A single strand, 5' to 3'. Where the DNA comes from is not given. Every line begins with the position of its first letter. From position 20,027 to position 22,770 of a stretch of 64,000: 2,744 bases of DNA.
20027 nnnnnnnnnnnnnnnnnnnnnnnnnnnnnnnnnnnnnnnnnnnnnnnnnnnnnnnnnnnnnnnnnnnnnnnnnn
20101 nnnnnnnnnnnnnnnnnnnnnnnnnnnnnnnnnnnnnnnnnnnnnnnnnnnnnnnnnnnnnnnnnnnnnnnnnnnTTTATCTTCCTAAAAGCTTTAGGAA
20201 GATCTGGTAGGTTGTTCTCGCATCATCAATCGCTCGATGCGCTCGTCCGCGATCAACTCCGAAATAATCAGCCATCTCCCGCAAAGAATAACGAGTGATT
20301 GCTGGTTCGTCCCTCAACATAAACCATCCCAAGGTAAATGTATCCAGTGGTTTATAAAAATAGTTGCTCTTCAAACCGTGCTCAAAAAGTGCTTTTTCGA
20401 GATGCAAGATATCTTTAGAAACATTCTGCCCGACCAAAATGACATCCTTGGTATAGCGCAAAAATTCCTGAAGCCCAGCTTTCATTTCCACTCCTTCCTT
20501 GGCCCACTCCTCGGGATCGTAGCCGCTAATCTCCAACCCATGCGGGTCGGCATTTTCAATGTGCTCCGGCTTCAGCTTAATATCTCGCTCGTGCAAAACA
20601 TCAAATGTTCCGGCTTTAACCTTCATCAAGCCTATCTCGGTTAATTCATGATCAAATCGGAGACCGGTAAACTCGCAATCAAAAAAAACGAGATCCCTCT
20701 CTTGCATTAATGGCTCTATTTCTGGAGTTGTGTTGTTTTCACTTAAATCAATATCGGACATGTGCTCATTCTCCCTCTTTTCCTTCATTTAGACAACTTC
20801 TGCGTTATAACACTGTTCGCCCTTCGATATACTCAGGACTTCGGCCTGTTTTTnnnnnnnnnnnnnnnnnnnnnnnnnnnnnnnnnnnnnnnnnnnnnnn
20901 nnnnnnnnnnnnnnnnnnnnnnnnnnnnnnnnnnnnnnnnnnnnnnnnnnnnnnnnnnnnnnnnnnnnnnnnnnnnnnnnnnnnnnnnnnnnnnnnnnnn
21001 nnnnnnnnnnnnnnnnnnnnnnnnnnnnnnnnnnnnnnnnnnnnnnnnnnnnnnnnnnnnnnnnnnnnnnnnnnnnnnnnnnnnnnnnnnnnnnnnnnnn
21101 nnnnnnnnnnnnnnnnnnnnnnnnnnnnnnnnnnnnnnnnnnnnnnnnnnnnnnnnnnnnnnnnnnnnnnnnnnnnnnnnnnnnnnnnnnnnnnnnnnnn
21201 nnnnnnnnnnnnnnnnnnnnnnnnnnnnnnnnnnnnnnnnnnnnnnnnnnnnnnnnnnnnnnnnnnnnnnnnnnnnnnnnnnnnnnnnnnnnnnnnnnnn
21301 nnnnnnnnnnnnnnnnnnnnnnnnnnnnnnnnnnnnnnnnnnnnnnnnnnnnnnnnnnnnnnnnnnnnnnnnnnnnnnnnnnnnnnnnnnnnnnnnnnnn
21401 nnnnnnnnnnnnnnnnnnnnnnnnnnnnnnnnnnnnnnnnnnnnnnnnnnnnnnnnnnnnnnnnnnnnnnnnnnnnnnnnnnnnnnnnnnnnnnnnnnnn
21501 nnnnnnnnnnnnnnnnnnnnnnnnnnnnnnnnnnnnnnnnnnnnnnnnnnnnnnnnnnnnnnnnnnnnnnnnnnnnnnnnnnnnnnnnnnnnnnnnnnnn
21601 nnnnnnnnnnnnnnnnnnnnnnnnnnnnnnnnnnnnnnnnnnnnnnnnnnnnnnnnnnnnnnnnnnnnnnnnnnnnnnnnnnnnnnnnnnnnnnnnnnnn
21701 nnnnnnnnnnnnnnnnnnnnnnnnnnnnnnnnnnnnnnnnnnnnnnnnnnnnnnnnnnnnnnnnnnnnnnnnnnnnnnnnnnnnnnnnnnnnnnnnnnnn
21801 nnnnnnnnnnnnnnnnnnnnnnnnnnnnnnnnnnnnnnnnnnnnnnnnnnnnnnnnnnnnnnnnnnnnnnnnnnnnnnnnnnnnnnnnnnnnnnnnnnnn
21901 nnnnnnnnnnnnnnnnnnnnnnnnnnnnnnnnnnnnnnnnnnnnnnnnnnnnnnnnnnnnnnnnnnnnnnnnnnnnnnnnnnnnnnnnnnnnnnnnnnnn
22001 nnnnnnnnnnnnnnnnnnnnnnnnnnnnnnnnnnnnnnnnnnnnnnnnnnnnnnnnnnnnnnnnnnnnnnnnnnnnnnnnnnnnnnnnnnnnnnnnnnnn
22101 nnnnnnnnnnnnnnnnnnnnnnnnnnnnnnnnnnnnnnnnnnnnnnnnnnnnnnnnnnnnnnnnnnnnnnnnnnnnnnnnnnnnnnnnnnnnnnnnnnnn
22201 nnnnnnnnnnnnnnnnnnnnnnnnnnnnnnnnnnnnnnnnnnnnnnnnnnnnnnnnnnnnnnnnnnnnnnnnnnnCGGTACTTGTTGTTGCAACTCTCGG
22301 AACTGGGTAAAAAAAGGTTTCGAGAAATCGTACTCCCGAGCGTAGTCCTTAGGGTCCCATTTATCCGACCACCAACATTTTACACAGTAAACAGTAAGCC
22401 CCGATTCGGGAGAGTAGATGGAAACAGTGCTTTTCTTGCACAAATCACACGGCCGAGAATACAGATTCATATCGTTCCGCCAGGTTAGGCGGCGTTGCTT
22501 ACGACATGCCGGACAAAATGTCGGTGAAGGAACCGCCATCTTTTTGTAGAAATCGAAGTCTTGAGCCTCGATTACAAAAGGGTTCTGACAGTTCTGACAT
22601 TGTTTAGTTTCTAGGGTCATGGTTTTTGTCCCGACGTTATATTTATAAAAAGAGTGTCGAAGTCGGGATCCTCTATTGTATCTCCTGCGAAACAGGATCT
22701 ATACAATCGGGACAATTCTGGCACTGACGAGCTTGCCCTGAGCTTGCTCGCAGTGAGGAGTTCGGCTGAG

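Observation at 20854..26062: Tandemly duplicated module: palindromic operator, ArsR-family regulator, and a ~590-aa cysteine-rich zinc-ribbon protein of unrecognised family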

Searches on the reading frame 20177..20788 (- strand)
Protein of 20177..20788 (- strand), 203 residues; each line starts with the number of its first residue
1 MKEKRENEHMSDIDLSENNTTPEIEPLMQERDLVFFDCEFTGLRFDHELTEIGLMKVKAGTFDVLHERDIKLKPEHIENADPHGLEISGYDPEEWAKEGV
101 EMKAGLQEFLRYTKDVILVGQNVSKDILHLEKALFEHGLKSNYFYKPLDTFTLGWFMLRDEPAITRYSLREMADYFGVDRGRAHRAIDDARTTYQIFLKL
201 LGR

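Call 4: search_protein_families(library=pfam, proteins=[window:20177-20788:-], max_evalue=0.1)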
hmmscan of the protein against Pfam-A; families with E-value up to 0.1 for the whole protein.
window:20177-20788:- (203 aa): 2 families
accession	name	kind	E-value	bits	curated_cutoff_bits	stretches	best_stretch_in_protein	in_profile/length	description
PF00929.31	RNase_T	-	2.2e-19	71.1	24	1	34-197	1-164/164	Exonuclease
PF21762.3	DEDDh_C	-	2e-05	25.3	27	1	112-199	104-187/188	DNA polymerase III subunit epsilon-like, C-terminal domain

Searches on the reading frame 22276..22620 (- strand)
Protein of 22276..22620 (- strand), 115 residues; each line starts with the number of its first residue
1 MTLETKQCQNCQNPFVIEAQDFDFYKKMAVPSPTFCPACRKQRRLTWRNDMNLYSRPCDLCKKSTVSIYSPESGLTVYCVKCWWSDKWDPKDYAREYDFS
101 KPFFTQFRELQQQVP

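Call 85: predict_structure(alignment_id=A4)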
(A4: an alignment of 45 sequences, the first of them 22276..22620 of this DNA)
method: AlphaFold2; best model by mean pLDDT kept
length: 115 residues; sequences in the alignment: 45
mean_pLDDT: 88.5   pTM: 0.50
mean pLDDT of the five models: 88.5, 88.2, 87.8, 87.7, 85.4
residues with pLDDT >= 90: 70; 70-90: 37; 50-70: 8; < 50: 0
segments of 3 or more residues with pLDDT < 50: none
pLDDT, mean of each block of 10 residues (from residue 1): 86 92 91 91 71 84 91 89 91 94 94 89
secondary structure, 60 per line:
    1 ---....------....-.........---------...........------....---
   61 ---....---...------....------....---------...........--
elements in order: E4-7 E14-17 H19-27 H37-47 E54-57 E64-67 H80-83 H90-93 H103-113
